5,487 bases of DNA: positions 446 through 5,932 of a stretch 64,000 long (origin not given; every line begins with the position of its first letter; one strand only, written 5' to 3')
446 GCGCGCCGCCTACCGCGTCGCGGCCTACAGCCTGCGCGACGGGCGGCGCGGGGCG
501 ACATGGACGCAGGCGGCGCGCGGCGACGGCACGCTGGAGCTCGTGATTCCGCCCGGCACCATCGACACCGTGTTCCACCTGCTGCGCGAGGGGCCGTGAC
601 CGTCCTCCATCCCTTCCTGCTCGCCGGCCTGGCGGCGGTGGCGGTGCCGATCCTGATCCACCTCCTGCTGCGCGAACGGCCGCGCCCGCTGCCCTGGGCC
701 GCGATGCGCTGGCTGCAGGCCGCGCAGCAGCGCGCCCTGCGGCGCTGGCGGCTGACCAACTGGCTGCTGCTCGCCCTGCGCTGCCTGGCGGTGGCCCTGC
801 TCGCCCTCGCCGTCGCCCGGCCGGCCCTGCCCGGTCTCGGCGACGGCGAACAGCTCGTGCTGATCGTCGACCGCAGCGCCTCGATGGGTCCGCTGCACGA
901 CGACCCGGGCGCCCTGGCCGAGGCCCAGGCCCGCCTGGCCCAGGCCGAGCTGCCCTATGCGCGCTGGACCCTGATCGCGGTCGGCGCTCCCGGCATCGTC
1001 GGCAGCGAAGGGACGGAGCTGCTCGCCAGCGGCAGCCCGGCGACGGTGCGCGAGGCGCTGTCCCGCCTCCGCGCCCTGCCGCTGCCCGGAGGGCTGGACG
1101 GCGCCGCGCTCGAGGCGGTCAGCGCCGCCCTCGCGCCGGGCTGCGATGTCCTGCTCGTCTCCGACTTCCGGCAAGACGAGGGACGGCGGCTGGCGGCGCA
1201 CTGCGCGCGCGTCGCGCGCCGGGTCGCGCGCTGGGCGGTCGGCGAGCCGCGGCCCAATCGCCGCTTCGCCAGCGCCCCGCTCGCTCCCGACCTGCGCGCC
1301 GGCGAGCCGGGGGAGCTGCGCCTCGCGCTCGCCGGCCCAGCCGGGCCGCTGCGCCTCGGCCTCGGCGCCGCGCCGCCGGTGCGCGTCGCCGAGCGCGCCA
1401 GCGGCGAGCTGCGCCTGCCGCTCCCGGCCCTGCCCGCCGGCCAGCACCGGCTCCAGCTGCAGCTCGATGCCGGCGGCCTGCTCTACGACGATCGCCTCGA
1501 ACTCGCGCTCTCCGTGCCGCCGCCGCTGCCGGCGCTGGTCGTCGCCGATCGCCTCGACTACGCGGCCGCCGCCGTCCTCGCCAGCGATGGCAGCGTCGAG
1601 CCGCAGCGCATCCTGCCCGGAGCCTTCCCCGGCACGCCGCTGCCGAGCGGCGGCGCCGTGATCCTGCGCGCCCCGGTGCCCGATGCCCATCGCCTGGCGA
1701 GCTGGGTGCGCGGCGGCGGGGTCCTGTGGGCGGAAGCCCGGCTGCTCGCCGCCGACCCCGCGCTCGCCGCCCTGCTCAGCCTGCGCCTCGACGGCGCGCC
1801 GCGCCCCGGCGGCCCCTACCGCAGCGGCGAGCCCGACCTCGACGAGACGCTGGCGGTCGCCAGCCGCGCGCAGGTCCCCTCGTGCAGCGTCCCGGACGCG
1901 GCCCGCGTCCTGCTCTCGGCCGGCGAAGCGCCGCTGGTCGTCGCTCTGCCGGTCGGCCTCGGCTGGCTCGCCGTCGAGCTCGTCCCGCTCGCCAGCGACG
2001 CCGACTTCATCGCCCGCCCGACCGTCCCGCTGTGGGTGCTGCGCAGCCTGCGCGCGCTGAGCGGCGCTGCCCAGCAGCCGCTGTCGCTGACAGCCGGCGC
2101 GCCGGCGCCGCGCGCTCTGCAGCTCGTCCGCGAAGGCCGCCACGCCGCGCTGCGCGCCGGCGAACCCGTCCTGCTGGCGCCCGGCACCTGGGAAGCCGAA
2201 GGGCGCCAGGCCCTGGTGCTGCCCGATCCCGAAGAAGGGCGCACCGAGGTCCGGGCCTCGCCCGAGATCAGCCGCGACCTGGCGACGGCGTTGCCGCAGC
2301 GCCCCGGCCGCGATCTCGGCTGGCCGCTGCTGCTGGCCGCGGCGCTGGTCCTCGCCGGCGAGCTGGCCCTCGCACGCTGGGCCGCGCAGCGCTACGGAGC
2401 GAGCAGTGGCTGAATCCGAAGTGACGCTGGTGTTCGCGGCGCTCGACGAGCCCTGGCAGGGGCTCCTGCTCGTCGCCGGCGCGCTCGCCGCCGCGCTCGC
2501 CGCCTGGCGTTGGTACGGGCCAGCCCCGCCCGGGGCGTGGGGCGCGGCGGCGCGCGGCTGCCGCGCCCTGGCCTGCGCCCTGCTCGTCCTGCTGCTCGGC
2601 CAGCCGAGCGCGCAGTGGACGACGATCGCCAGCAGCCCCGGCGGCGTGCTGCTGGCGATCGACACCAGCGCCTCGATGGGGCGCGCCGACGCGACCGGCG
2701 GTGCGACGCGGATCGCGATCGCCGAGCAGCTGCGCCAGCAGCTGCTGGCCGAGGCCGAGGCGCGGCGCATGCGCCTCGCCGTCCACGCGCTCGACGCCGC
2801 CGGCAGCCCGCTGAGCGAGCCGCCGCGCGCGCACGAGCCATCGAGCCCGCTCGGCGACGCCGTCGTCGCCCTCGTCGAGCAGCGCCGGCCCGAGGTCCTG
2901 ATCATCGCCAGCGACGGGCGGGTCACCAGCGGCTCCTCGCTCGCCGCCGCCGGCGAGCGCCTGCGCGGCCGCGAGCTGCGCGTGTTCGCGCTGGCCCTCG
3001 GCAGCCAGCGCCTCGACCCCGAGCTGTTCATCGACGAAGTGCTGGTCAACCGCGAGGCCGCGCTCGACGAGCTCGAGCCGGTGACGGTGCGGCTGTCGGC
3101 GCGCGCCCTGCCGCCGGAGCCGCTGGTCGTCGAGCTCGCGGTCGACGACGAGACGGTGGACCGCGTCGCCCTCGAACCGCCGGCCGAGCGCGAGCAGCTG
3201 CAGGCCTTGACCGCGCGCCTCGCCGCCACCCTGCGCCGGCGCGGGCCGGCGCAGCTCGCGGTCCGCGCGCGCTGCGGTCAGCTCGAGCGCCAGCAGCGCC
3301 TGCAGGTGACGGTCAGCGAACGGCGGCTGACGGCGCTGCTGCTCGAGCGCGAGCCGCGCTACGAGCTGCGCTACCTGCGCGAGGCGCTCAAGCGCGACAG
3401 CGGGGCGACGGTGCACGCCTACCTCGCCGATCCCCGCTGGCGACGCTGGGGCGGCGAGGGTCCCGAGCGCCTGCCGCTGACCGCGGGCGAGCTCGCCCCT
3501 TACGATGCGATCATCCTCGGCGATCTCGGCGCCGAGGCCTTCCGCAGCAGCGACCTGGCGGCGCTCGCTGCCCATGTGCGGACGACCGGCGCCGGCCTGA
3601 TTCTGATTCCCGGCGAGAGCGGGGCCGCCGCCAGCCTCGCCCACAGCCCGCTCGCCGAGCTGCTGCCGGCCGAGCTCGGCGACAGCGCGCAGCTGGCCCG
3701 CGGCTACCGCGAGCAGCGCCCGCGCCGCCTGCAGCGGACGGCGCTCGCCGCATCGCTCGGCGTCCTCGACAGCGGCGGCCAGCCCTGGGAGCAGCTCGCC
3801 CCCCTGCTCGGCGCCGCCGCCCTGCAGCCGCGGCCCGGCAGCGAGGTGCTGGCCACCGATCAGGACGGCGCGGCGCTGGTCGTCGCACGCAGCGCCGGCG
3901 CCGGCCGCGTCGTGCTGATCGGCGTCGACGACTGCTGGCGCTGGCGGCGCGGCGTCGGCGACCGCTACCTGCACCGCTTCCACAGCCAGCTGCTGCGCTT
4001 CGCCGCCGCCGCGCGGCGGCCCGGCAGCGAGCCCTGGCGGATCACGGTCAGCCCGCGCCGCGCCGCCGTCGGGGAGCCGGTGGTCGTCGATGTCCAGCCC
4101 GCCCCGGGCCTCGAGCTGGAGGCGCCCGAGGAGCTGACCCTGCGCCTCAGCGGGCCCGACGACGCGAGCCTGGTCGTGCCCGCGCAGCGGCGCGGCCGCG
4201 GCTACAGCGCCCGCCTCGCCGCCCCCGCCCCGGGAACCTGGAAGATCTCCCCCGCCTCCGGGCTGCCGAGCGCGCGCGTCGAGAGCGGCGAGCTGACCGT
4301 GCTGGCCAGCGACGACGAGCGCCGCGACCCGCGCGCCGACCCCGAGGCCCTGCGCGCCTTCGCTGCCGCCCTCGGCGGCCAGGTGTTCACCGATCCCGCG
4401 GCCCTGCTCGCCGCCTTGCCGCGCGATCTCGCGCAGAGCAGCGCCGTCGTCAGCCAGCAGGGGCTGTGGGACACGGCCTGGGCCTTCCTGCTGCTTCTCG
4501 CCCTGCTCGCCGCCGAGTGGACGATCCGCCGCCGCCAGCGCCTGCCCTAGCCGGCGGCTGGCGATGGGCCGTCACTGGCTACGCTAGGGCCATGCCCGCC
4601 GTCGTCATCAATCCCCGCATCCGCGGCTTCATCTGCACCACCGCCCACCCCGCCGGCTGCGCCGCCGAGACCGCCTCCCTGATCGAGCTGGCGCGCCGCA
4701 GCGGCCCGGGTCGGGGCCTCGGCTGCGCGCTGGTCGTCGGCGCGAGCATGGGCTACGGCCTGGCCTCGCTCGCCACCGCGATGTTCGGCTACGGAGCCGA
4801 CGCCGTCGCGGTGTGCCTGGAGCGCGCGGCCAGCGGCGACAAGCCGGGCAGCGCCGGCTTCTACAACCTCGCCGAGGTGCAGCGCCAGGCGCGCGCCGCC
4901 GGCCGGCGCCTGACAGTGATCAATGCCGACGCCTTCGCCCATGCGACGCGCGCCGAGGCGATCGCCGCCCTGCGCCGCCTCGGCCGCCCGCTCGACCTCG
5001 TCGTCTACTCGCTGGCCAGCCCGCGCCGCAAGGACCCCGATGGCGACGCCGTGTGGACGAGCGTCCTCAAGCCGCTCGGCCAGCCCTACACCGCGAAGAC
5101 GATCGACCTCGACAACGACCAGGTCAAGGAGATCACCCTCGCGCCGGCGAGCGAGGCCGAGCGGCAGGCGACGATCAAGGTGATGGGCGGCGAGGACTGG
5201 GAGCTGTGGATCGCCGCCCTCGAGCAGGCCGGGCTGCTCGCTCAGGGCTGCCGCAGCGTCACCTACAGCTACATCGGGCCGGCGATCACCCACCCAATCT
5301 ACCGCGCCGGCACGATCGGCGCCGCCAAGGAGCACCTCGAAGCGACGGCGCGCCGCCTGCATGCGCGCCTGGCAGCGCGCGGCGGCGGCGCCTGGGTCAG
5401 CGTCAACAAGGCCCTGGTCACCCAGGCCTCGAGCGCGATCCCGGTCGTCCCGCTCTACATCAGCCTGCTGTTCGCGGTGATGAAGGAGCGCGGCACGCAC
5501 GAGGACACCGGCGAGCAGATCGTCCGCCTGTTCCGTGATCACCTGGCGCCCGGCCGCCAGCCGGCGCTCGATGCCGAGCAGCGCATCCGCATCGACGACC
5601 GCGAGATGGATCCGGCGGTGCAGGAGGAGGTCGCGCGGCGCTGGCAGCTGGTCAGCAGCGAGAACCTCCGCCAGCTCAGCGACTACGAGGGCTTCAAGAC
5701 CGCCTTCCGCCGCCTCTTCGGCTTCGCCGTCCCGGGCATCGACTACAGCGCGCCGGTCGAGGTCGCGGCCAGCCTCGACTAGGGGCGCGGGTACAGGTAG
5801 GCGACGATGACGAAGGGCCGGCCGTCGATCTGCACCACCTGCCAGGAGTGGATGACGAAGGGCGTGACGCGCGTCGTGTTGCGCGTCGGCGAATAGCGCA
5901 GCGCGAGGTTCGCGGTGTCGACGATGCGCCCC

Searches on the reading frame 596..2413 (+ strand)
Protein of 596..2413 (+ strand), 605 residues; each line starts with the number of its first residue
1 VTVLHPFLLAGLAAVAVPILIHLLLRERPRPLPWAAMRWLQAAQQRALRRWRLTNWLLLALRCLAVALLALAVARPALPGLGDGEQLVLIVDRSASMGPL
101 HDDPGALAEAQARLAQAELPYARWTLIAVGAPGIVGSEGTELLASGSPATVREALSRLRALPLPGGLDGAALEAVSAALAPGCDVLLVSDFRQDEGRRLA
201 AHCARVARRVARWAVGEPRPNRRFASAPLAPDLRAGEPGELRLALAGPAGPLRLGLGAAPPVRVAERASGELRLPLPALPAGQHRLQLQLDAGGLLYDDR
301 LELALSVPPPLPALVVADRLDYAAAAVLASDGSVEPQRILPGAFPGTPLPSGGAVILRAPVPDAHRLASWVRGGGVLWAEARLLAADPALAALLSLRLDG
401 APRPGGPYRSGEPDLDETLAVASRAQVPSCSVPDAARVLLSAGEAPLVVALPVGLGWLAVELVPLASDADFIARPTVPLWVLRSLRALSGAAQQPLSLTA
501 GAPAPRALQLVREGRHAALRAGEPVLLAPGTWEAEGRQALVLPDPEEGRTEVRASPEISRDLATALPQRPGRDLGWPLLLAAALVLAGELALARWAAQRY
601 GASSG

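Call 20: search_protein_families(library=pfam, proteins=[window:596-2413:+], max_evalue=0.001)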
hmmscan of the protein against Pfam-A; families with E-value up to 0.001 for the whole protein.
window:596-2413:+ (605 aa): 1 family
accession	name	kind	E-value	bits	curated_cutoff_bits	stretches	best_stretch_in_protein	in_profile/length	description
PF07584.16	BatA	-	1.1e-17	64.7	25.9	1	1-76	1-77/77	Aerotolerance regulator N-terminal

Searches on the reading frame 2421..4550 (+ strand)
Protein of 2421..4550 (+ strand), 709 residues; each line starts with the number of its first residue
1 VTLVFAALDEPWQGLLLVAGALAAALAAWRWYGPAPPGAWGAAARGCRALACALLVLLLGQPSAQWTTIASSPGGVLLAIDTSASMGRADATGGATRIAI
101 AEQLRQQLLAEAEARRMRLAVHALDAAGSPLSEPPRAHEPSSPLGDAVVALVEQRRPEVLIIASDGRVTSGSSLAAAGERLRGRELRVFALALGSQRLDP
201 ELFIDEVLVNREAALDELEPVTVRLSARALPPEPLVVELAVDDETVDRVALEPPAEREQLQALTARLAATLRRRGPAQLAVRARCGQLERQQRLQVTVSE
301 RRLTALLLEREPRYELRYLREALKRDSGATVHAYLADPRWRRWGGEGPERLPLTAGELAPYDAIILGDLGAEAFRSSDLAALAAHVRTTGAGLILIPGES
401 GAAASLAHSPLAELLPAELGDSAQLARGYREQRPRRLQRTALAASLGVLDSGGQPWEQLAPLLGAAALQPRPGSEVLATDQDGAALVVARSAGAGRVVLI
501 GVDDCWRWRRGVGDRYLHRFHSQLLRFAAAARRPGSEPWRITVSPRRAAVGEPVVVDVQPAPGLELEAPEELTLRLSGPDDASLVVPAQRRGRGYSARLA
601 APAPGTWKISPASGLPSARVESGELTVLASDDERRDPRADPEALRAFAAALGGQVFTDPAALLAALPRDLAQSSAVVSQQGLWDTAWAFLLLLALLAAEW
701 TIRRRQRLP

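Call 20: search_protein_families(library=pfam, proteins=[window:2421-4550:+], max_evalue=0.001)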
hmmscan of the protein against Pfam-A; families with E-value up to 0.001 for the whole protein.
window:2421-4550:+ (709 aa): 1 family
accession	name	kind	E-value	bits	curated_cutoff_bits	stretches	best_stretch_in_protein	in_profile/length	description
PF07090.17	GATase1_like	-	4.7e-05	23.5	27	1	349-508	55-223/247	Putative glutamine amidotransferase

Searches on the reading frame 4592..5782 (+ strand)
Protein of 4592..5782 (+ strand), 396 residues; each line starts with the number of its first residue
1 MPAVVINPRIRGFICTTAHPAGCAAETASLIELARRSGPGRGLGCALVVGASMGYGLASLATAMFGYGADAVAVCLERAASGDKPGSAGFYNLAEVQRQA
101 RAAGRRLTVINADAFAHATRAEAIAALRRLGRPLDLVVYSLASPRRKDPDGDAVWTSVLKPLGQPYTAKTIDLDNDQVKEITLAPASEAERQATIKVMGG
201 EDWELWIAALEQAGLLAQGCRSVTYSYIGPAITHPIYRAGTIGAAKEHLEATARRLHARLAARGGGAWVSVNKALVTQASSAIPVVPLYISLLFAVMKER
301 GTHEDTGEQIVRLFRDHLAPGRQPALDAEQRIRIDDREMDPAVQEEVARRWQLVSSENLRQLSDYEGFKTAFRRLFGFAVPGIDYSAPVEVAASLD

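Call 20: search_protein_families(library=pfam, proteins=[window:4592-5782:+], max_evalue=0.001)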
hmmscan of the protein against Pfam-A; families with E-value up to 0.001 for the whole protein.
window:4592-5782:+ (396 aa): 3 families
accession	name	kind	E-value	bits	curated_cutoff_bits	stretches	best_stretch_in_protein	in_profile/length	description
PF12241.14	Enoyl_reductase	-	3.5e-96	321.6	22.1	1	84-318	1-235/236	Trans-2-enoyl-CoA reductase catalytic region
PF07055.18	Eno-Rase_FAD_bd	-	6.6e-25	87.7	25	1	326-389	1-64/64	Enoyl reductase FAD binding domain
PF12242.14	Eno-Rase_NADH_b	-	1.7e-22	79.4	23.4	1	5-81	1-78/79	NAD(P)H binding domain of trans-2-enoyl-CoA reductase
